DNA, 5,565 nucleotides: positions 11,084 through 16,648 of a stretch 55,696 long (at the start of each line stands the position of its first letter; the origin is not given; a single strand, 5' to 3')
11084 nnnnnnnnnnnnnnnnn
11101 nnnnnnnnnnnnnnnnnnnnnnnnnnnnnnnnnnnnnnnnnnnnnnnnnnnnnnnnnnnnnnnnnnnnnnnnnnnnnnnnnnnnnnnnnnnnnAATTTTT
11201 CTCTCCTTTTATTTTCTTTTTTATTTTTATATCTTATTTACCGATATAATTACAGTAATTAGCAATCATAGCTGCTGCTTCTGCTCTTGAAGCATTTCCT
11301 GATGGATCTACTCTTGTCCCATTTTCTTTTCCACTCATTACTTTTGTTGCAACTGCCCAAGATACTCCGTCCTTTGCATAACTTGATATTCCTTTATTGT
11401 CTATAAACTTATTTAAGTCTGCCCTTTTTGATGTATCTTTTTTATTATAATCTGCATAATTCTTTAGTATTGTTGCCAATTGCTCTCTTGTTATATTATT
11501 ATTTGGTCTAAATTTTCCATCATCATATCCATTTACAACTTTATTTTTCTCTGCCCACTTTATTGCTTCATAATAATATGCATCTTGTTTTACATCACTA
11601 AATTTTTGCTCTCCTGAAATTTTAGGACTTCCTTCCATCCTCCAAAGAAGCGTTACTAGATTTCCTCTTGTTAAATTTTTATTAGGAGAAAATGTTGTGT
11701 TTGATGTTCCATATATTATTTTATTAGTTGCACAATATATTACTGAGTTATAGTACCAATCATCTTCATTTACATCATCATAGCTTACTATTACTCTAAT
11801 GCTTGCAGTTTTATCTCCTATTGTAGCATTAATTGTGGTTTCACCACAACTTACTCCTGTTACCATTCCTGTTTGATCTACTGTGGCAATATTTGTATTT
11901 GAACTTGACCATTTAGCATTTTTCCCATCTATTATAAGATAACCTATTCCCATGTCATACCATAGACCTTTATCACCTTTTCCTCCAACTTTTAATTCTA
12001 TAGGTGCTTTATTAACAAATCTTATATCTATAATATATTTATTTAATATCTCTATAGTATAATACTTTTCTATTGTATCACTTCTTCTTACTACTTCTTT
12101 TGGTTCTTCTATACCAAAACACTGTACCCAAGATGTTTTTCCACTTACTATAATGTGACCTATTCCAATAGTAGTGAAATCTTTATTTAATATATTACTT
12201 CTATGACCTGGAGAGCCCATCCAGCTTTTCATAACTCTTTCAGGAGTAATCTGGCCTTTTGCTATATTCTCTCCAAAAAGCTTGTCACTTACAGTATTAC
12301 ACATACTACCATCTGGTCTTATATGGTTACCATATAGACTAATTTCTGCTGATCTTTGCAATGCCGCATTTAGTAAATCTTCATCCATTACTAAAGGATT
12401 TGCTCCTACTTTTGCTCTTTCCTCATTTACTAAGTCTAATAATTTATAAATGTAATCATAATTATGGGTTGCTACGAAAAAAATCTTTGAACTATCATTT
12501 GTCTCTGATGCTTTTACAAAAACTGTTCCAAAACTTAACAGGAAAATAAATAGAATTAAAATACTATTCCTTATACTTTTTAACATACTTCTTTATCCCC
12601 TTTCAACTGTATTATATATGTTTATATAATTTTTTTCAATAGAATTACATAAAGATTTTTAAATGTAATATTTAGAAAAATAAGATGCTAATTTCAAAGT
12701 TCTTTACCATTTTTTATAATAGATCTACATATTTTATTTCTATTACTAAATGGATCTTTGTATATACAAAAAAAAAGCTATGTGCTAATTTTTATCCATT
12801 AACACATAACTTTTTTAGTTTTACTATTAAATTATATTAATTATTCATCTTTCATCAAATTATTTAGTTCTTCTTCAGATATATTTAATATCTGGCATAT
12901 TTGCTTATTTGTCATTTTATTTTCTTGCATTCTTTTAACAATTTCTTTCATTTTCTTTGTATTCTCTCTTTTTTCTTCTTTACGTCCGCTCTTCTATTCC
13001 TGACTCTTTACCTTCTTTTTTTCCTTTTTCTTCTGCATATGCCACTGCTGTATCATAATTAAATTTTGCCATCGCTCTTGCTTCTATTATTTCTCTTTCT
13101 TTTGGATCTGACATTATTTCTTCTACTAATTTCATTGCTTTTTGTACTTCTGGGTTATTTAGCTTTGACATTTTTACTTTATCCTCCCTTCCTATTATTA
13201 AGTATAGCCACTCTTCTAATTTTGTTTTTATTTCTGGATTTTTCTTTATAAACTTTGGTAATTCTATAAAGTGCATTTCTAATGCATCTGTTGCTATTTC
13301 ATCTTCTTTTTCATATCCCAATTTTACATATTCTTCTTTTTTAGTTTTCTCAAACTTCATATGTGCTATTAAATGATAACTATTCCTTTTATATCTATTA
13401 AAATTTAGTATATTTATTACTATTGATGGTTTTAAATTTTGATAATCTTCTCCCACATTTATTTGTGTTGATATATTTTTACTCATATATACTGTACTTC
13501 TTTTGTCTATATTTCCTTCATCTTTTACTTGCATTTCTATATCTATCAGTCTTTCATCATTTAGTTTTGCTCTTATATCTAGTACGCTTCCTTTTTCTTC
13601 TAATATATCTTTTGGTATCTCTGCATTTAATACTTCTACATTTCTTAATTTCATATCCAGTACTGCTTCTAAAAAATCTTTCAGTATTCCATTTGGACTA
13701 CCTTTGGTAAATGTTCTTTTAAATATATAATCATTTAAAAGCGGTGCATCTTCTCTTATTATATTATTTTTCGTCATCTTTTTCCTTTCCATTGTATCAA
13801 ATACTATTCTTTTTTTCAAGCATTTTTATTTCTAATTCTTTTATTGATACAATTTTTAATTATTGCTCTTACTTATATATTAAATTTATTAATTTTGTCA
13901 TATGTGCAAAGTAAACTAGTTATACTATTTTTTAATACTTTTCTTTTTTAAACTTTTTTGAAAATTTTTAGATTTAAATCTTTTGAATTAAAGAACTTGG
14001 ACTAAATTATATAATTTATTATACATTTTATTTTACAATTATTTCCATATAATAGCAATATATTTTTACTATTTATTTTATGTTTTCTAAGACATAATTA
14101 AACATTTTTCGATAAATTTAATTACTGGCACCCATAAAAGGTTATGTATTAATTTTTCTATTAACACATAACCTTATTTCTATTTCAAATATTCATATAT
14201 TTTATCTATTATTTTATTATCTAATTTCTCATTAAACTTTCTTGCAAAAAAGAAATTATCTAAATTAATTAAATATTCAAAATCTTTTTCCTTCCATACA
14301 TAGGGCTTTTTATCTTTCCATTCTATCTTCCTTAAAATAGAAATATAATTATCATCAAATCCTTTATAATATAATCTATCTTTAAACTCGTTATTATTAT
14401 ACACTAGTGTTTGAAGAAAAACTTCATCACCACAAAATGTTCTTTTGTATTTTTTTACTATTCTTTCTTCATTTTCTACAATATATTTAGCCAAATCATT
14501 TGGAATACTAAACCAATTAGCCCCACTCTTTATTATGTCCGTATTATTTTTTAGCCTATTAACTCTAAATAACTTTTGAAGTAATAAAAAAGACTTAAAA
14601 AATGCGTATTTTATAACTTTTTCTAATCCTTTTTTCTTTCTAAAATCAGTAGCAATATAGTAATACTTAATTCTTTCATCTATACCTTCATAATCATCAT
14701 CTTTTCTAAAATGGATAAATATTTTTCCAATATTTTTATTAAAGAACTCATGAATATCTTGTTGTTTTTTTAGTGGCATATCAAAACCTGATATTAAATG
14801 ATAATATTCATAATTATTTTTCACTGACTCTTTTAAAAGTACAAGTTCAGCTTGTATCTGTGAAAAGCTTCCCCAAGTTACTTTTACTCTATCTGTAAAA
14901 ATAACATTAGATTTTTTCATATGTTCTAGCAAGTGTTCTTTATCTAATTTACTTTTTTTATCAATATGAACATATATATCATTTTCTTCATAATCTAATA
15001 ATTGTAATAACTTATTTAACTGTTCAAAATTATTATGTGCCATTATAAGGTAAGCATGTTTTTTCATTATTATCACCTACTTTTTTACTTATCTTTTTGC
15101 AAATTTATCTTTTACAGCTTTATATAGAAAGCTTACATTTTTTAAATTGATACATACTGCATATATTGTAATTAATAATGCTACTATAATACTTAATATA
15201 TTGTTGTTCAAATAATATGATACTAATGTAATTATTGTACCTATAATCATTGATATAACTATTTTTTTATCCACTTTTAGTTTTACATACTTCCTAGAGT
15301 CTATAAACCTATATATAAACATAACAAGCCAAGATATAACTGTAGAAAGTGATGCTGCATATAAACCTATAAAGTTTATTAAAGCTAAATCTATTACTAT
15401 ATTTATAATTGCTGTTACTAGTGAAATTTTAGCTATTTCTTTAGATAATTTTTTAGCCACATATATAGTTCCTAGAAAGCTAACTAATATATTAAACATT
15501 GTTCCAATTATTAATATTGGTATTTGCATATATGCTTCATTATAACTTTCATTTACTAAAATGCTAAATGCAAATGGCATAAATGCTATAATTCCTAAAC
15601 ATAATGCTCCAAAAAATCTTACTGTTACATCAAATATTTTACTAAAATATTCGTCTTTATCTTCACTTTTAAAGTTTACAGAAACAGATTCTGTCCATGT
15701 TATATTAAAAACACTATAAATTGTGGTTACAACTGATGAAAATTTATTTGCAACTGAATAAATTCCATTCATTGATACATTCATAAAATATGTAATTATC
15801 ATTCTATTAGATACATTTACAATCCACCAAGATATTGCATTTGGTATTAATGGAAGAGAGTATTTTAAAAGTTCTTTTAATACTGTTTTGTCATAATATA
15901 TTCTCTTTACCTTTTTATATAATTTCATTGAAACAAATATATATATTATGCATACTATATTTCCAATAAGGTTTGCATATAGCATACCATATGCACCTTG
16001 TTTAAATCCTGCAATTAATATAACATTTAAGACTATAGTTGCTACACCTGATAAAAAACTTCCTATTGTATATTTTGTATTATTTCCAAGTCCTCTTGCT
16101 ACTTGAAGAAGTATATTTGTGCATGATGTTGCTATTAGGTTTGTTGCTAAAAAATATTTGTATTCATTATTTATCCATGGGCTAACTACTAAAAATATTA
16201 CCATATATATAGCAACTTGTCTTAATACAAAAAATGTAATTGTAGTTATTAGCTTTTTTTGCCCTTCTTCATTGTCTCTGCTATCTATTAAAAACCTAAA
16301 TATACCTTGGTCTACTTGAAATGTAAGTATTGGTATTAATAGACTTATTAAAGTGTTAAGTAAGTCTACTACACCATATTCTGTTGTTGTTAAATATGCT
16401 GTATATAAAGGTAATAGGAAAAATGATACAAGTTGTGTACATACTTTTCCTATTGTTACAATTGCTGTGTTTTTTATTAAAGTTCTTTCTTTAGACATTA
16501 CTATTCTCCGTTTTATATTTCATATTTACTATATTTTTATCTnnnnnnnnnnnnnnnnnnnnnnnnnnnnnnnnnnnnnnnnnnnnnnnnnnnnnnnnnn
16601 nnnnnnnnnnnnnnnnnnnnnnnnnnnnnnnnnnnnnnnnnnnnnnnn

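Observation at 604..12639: Seven-gene array of SLH-anchored surface proteins: different heads on a near-identical 0.55-kb anchor cassette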

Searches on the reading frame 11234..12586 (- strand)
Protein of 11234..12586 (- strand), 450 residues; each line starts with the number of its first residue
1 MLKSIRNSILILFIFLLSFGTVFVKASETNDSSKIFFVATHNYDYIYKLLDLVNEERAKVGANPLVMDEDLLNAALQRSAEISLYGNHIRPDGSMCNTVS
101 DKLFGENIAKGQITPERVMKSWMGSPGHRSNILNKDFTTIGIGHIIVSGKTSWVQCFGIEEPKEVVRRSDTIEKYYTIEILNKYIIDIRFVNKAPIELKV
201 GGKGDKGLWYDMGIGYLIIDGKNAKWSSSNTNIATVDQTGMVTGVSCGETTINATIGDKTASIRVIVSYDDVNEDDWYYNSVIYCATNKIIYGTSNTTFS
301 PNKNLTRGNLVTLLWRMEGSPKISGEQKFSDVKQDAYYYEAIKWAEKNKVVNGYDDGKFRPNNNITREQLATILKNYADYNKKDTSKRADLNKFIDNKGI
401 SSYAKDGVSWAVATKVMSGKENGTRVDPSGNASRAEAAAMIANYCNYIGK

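Call 5: search_protein_families(library=pfam, proteins=[window:11234-12586:-], max_evalue=0.01)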
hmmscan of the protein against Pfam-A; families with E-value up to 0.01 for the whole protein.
window:11234-12586:- (450 aa): 4 families
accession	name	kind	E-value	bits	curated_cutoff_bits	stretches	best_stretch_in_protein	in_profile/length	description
PF00395.25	SLH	-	1.3e-35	121.6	20.8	3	328-371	1-44/44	S-layer homology domain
PF00188.32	CAP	-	8.2e-19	69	21.1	1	50-157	1-117/117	Cysteine-rich secretory protein family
PF02368.24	Big_2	-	1.2e-09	38.4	22.8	1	222-261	34-73/79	Bacterial Ig-like domain (group 2)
PF22359.2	Big-like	-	0.00023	21.8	27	1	232-268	11-47/48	Bacterial Ig-like domain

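Call 26: find_encoding_contigs(protein=window:11234-12586:-, flank=10000, max_places=10)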
Protein window:11234-12586:- (450 aa): 5 contigs read that carry it; 5 places shown.
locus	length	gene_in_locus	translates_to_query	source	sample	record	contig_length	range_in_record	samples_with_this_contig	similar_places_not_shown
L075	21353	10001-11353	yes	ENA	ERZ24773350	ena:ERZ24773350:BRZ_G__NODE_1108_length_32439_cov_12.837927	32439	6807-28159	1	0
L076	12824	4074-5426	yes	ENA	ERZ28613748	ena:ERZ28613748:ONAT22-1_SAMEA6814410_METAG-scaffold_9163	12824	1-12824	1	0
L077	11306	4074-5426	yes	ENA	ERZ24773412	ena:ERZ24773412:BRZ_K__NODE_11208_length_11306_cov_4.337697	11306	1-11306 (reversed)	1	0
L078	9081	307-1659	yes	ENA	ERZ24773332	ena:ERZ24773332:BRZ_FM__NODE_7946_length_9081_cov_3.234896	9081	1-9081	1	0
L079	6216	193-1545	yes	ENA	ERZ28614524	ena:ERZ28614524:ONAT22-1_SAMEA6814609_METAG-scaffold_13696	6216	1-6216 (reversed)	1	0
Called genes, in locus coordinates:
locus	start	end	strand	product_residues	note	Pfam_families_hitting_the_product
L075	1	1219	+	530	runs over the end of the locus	PF13439:Glyco_transf_4, PF20706:GT4-conflict, PF00534:Glycos_transf_1, PF13692:Glyco_trans_1_4, PF13524:Glyco_trans_1_2 (weak), PF08660:Alg14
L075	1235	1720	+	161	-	PF04101:Glyco_tran_28_C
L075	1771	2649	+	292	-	PF14305:ATPgrasp_TupA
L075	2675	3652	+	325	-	PF00535:Glycos_transf_2, PF10111:Glyco_tranf_2_2, PF13641:Glyco_tranf_2_3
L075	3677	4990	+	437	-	PF14897:EpsG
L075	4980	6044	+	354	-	PF04230:PS_pyruv_trans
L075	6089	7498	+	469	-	PF01943:Polysacc_synt, PF13440:Polysacc_synt_3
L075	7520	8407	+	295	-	PF02485:Branch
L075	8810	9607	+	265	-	PF12784:PDDEXK_2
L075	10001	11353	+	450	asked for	PF00188:CAP, PF02368:Big_2, PF00395:SLH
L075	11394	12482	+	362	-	PF00395:SLH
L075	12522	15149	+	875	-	PF02368:Big_2, PF00395:SLH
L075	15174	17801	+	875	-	PF13306:LRR_5, PF00395:SLH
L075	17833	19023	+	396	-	PF00395:SLH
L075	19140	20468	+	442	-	PF13306:LRR_5, PF13855:LRR_8 (faint), PF13306:LRR_5, PF00395:SLH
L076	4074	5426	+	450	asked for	PF00188:CAP, PF02368:Big_2, PF00395:SLH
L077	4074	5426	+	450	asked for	PF00188:CAP, PF02368:Big_2, PF00395:SLH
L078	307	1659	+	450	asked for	PF00188:CAP, PF02368:Big_2, PF00395:SLH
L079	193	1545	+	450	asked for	PF00188:CAP, PF02368:Big_2, PF00395:SLH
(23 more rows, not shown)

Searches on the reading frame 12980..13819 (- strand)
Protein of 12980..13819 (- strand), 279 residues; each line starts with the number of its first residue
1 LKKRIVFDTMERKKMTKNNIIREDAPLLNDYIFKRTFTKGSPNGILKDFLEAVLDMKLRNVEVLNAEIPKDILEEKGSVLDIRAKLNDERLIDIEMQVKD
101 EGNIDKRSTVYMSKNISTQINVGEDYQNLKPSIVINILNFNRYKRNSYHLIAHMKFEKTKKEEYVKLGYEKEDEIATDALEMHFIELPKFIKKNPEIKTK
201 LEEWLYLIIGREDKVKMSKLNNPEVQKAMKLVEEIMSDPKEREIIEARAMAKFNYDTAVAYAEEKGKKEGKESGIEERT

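Call 5: search_protein_families(library=pfam, proteins=[window:12980-13819:-], max_evalue=0.01)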
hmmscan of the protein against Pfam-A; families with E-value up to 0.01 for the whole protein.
window:12980-13819:- (279 aa): 1 family
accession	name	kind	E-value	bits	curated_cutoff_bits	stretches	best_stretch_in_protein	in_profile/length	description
PF12784.13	PDDEXK_2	-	6.6e-46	157.3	27.4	1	28-261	2-228/229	PD-(D/E)XK nuclease family transposase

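Call 51: search_protein_families(library=ncbifam, proteins=[window:12980-13819:-], max_evalue=0.001)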
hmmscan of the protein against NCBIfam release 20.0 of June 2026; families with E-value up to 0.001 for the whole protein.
window:12980-13819:- (279 aa): 1 family
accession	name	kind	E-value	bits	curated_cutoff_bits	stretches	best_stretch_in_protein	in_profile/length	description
TIGR01784.1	T_den_put_tspse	subfamily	1.2e-39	136.8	52.1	1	29-277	2-240/273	Rpn family recombination-promoting nuclease/putative transposase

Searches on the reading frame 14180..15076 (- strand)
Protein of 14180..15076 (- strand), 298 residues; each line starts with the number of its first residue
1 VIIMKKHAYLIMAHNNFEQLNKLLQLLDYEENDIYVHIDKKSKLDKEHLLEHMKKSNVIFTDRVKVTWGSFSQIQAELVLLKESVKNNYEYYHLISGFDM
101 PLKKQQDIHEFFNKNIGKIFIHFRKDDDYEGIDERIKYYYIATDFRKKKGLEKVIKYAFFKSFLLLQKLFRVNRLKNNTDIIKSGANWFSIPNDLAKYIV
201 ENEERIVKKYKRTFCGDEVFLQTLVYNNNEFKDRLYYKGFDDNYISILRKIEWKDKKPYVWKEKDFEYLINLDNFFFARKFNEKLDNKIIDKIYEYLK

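Call 10: search_protein_families(library=pfam, proteins=[window:14180-15076:-], max_evalue=0.00001)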
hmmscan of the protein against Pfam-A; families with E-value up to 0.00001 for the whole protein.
window:14180-15076:- (298 aa): 1 family
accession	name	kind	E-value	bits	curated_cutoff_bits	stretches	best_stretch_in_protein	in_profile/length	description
PF02485.27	Branch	-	2.6e-23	83.3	23.4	1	8-254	2-227/250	Core-2/I-Branching enzyme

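Call 51: search_protein_families(library=ncbifam, proteins=[window:14180-15076:-], max_evalue=0.001)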
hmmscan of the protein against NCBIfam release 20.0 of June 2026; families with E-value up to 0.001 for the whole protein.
window:14180-15076:- (298 aa): 0 families

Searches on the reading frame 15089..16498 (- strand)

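Call 10: search_protein_families(library=pfam, proteins=[window:15089-16498:-], max_evalue=0.00001)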
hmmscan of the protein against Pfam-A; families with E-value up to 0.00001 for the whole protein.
window:15089-16498:- (469 aa): 2 families
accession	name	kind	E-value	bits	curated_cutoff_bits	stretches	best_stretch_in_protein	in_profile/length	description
PF01943.22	Polysacc_synt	-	4.9e-14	52.8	28.2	1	7-264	1-261/274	Polysaccharide biosynthesis protein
PF13440.11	Polysacc_synt_3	-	2.9e-13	50.1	23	1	36-260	6-227/293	Polysaccharide biosynthesis protein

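Call 51: search_protein_families(library=ncbifam, proteins=[window:15089-16498:-], max_evalue=0.001)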
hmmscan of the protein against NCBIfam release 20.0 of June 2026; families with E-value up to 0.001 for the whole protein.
window:15089-16498:- (469 aa): 2 families
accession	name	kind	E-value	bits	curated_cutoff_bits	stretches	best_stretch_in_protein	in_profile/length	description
TIGR00797.1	matE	subfamily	6.2e-10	38.5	147.4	1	112-342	113-352/396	MATE family efflux transporter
NF050818.1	PolSacchBiosHfsF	equivalog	4.3e-07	29.3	700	1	22-420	17-422/468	polysaccharide biosynthesis protein HfsF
